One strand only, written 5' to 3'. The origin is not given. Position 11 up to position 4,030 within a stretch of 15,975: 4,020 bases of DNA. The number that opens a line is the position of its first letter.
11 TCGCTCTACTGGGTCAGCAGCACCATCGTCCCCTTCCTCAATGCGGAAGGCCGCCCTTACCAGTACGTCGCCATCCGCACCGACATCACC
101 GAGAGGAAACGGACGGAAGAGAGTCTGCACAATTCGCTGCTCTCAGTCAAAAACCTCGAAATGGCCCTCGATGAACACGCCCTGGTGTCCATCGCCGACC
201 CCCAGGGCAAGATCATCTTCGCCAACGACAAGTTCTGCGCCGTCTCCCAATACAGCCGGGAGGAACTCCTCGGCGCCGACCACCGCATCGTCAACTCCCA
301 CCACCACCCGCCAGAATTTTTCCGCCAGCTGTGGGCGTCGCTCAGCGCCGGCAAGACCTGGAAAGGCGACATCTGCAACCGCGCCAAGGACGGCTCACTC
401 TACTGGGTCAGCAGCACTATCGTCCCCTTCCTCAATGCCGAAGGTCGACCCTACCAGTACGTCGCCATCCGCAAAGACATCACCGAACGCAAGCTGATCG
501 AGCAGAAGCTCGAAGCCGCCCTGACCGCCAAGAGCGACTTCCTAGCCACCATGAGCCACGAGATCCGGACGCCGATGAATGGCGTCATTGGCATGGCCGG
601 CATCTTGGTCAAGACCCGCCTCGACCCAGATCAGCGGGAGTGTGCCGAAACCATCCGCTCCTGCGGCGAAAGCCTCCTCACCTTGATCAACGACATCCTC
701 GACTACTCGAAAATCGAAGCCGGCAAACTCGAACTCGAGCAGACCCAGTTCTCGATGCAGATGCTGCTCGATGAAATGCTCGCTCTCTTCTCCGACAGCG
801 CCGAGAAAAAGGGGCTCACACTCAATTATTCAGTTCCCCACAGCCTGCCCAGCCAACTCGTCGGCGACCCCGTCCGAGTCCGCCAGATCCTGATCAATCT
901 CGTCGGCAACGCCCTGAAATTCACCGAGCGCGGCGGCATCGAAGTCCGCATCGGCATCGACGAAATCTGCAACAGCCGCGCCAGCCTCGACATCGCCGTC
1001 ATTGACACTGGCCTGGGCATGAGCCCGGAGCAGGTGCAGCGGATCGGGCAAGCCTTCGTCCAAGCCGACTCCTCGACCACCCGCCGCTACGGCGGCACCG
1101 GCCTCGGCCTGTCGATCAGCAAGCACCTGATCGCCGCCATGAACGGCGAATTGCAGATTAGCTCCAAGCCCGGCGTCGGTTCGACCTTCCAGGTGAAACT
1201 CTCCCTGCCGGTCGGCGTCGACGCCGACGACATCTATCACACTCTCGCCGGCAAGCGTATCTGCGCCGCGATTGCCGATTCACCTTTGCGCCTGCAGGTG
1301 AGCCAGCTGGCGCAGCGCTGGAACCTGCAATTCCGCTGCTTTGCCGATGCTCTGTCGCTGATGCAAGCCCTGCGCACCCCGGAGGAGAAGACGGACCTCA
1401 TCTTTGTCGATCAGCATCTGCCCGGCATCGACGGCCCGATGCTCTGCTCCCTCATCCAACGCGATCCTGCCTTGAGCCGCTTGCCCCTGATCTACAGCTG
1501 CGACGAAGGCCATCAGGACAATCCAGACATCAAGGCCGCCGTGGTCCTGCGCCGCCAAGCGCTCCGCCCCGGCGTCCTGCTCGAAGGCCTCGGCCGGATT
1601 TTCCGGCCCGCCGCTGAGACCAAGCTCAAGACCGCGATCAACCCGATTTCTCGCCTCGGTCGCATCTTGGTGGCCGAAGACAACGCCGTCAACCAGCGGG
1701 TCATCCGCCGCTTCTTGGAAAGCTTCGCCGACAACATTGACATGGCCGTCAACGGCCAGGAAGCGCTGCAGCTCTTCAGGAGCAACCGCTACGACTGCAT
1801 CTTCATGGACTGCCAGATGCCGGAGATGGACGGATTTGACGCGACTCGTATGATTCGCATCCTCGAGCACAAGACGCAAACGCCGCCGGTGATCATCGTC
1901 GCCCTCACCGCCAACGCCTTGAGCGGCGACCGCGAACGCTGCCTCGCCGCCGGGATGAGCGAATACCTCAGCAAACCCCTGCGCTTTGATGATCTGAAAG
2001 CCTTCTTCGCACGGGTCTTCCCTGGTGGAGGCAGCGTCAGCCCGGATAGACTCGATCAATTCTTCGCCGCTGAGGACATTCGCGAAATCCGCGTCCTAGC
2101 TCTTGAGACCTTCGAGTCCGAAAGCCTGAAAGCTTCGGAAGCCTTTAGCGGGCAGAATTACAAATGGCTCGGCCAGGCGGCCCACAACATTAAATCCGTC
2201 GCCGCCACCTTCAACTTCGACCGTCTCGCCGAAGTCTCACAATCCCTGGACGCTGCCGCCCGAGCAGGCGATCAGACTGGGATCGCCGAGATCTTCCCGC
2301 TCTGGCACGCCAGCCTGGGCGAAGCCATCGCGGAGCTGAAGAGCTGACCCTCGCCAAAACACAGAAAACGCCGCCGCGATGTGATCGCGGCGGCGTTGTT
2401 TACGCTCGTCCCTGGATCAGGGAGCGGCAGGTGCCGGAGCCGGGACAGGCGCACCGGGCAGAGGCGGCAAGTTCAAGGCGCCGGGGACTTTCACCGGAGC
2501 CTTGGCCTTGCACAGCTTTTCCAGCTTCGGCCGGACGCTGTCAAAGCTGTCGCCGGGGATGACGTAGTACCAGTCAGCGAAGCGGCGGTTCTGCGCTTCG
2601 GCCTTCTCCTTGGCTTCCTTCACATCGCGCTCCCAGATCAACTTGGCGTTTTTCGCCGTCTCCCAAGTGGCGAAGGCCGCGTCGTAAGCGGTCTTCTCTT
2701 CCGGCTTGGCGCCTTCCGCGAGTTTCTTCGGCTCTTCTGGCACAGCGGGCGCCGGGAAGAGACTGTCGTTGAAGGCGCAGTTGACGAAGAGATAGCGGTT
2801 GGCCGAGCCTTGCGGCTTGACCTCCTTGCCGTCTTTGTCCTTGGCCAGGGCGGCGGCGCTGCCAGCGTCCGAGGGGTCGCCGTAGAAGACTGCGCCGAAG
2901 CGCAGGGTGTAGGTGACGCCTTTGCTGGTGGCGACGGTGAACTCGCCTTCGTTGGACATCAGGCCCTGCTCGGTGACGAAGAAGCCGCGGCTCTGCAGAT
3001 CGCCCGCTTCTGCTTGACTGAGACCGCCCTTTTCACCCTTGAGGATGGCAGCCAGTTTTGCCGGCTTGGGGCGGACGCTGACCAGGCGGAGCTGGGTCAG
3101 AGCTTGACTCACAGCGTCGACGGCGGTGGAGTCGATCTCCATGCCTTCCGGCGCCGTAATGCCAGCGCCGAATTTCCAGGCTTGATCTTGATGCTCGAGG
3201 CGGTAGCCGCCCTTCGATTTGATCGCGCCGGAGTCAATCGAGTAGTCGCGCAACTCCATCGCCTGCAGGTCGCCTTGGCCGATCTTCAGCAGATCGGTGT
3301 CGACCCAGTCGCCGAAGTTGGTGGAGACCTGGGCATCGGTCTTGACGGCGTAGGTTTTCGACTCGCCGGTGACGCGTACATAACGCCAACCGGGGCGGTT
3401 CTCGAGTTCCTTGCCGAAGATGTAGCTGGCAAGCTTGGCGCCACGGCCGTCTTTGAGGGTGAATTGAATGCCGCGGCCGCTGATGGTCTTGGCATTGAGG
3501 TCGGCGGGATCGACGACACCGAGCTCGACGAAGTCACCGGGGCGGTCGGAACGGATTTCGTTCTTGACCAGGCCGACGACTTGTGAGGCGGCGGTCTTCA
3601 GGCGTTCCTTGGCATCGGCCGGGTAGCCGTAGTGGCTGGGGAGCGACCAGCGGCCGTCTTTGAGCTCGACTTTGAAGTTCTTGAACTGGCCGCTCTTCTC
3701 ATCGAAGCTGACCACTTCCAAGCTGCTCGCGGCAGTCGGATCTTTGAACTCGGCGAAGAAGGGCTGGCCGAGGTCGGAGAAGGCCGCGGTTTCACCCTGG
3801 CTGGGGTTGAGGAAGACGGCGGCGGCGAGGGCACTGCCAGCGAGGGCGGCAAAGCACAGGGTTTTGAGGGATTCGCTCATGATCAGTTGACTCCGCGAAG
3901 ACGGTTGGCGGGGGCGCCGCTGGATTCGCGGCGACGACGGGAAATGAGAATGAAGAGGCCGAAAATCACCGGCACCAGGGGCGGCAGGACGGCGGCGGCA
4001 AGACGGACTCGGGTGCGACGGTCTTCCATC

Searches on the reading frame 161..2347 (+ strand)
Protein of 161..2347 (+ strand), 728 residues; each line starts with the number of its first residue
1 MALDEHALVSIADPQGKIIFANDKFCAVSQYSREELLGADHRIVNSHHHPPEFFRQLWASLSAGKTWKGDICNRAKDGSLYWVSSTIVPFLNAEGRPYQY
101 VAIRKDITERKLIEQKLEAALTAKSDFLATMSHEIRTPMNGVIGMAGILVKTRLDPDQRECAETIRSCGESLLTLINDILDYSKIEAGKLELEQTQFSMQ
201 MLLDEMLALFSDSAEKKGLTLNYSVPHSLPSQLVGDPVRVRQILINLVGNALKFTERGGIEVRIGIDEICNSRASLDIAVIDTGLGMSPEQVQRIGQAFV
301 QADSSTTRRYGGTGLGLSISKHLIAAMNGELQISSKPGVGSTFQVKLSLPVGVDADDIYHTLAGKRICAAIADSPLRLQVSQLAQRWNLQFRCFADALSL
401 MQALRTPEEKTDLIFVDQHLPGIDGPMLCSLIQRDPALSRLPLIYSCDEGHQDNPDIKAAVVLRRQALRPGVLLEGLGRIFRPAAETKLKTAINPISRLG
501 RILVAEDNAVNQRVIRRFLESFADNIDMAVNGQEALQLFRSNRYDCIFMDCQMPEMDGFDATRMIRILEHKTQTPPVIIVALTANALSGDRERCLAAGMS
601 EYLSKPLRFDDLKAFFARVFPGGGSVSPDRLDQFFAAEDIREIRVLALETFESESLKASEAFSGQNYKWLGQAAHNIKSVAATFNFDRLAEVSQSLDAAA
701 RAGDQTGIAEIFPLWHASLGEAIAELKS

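Call 5: search_protein_families(library=pfam, proteins=[window:161-2347:+], max_evalue=0.001)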
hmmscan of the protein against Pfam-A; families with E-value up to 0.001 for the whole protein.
window:161-2347:+ (728 aa): 8 families
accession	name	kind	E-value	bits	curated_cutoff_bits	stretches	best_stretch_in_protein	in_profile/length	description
PF00072.30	Response_reg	-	2.5e-32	111.7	30.2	2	502-614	1-108/111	Response regulator receiver domain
PF02518.31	HATPase_c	-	5.7e-27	94.8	26.4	1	235-349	1-109/111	Histidine kinase-, DNA gyrase B-, and HSP90-like ATPase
PF00512.31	HisKA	-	2.9e-22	78.9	26.9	1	123-188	1-66/66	His Kinase A (phospho-acceptor) domain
PF13426.13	PAS_9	-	8.5e-15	55.3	27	1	11-109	6-103/103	PAS domain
PF08447.18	PAS_3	-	6.9e-13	49.1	25.6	1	18-103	1-88/89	PAS fold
PF00989.32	PAS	-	3.6e-10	40.3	22.6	1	7-107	12-113/113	PAS fold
PF08448.16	PAS_4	-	4.7e-10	40.1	23.1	1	9-111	8-109/110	PAS fold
PF01627.28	Hpt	-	8.1e-07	29.6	24.6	1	652-721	11-80/84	Hpt domain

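Call 75: find_encoding_contigs(protein=window:161-2347:+, flank=10000, max_places=2)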
Protein window:161-2347:+ (728 aa): no gene with exactly this product is on record in the collection.

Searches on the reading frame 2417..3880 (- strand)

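Call 5: search_protein_families(library=pfam, proteins=[window:2417-3880:-], max_evalue=0.001)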
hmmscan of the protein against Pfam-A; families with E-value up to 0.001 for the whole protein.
window:2417-3880:- (487 aa): 1 family
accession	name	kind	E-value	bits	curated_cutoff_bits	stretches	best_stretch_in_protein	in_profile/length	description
PF14238.11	DUF4340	-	2.3e-18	67.5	25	1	78-275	1-174/183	Domain of unknown function (DUF4340)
